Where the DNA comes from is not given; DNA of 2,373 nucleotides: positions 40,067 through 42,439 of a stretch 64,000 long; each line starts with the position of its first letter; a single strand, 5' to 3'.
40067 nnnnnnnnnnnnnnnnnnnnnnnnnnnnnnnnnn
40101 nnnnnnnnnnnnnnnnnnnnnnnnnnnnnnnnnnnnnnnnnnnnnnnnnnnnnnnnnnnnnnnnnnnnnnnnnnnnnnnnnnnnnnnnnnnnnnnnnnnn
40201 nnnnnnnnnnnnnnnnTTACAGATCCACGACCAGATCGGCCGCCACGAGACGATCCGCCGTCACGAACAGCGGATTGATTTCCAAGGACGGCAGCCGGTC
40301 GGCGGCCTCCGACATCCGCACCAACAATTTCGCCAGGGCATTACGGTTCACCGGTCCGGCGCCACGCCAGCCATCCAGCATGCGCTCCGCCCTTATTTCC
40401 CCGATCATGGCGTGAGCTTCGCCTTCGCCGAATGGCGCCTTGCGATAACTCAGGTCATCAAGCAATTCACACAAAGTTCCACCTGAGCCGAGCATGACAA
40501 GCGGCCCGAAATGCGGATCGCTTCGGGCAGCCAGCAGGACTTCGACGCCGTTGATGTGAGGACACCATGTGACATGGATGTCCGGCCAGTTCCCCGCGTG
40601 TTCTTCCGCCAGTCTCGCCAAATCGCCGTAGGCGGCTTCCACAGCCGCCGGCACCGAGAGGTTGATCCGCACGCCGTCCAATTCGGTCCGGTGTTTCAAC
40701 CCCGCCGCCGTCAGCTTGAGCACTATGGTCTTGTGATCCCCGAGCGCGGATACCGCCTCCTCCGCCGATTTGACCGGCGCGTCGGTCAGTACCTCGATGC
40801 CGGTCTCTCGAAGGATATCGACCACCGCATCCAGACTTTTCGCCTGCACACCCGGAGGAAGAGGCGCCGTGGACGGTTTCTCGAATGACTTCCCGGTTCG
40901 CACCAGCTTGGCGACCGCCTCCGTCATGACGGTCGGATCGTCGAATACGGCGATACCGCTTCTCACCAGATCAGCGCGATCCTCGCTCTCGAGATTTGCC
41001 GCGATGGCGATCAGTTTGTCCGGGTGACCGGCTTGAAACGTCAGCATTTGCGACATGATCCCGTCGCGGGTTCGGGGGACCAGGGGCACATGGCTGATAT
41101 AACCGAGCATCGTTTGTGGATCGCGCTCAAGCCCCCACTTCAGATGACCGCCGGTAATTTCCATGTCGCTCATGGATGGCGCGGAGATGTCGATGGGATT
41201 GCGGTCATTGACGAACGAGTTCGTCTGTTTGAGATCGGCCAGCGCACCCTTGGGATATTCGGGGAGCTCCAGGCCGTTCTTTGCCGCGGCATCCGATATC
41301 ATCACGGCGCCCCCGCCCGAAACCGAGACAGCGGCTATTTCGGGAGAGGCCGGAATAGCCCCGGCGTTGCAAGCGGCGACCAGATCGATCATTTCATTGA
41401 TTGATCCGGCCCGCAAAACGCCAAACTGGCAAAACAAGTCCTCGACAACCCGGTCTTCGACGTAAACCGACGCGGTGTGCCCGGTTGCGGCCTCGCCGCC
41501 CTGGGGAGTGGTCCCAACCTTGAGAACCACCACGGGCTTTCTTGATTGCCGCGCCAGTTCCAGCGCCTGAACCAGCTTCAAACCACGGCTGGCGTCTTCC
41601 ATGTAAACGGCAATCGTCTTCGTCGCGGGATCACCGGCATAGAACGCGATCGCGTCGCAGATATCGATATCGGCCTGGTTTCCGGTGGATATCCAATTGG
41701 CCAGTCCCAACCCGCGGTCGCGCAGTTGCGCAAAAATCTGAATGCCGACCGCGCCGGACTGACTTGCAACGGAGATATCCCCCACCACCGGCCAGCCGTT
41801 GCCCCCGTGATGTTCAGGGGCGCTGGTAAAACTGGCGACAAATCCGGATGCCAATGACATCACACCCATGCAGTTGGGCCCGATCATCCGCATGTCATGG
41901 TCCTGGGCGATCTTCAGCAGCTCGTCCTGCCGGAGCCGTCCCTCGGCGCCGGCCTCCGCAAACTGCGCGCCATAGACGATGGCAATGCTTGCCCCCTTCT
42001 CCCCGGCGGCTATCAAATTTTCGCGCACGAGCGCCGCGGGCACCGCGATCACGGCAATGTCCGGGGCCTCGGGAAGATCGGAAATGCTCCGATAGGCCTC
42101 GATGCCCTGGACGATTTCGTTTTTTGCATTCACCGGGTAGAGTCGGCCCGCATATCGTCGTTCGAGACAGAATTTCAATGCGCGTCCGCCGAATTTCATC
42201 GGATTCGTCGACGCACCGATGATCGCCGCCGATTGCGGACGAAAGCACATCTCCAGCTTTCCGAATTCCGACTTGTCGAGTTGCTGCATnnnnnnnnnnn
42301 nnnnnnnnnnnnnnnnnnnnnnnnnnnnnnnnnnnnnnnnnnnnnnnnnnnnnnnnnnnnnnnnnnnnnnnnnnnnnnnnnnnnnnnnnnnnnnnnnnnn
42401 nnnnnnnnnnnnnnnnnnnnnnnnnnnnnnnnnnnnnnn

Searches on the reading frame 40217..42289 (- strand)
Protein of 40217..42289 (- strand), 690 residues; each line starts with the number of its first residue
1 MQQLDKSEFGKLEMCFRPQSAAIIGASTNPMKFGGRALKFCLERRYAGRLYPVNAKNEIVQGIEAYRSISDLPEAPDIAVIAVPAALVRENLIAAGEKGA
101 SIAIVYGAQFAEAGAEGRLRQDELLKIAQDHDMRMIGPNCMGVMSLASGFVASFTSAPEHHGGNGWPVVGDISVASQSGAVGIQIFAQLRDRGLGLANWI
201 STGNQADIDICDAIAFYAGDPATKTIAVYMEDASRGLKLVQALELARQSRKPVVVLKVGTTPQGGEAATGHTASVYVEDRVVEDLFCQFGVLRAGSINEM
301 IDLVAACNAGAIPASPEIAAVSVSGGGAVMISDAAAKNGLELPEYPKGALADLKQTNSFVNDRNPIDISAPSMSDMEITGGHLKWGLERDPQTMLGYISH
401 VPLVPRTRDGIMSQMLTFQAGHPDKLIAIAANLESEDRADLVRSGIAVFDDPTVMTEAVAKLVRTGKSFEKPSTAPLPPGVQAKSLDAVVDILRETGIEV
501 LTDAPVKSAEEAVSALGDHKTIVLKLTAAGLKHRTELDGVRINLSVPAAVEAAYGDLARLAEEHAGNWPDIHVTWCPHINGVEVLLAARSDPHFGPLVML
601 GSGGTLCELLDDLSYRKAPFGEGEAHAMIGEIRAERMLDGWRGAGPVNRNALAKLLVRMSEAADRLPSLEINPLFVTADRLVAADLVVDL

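Call 48: search_protein_families(library=pfam, proteins=[window:40217-42289:-], max_evalue=0.0001)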
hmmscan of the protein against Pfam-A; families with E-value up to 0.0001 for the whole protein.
window:40217-42289:- (690 aa): 4 families
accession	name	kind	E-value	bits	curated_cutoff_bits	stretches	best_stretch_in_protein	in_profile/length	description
PF13549.11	ATP-grasp_5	-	7.8e-44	150.1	27.6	1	489-689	15-220/221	ATP-grasp domain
PF13607.11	Succ_CoA_lig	-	1.2e-41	142.1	27.4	1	170-306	2-137/138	Succinyl-CoA ligase like flavodoxin domain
PF13380.12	CoA_binding_2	-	1.7e-21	77.3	22.8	1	20-144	2-114/116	CoA binding domain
PF02629.25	CoA_binding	-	1.4e-07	32.6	22.3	1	18-101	3-89/97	CoA binding domain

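Call 75: search_protein_families(library=ncbifam, proteins=[window:40217-42286:-], max_evalue=1e-10)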
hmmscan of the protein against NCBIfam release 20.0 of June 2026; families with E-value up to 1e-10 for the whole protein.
window:40217-42286:- (689 aa): 5 families
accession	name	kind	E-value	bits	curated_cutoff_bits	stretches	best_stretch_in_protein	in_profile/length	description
TIGR02717.1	AcCoA-syn-alpha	equivalog_domain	1.4e-92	310.7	567.15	1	11-463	1-445/447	acetate--CoA ligase alpha subunit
NF045494.1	AcCoALig_Archglob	equivalog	1e-89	301.8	1200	2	7-368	214-564/665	acetate--CoA ligase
NF045493.1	HydDutCoALig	equivalog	5.7e-83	279.7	1300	2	14-368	6-354/698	4-hydroxybutyrate--CoA ligase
NF045492.1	HydPropCoALig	equivalog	2.5e-82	277.3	1300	2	8-373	245-606/700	3-hydroxypropionate--CoA ligase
NF004230.0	PRK05678.1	equivalog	1.5e-11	44.1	336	1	59-272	48-249/291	succinate--CoA ligase subunit alpha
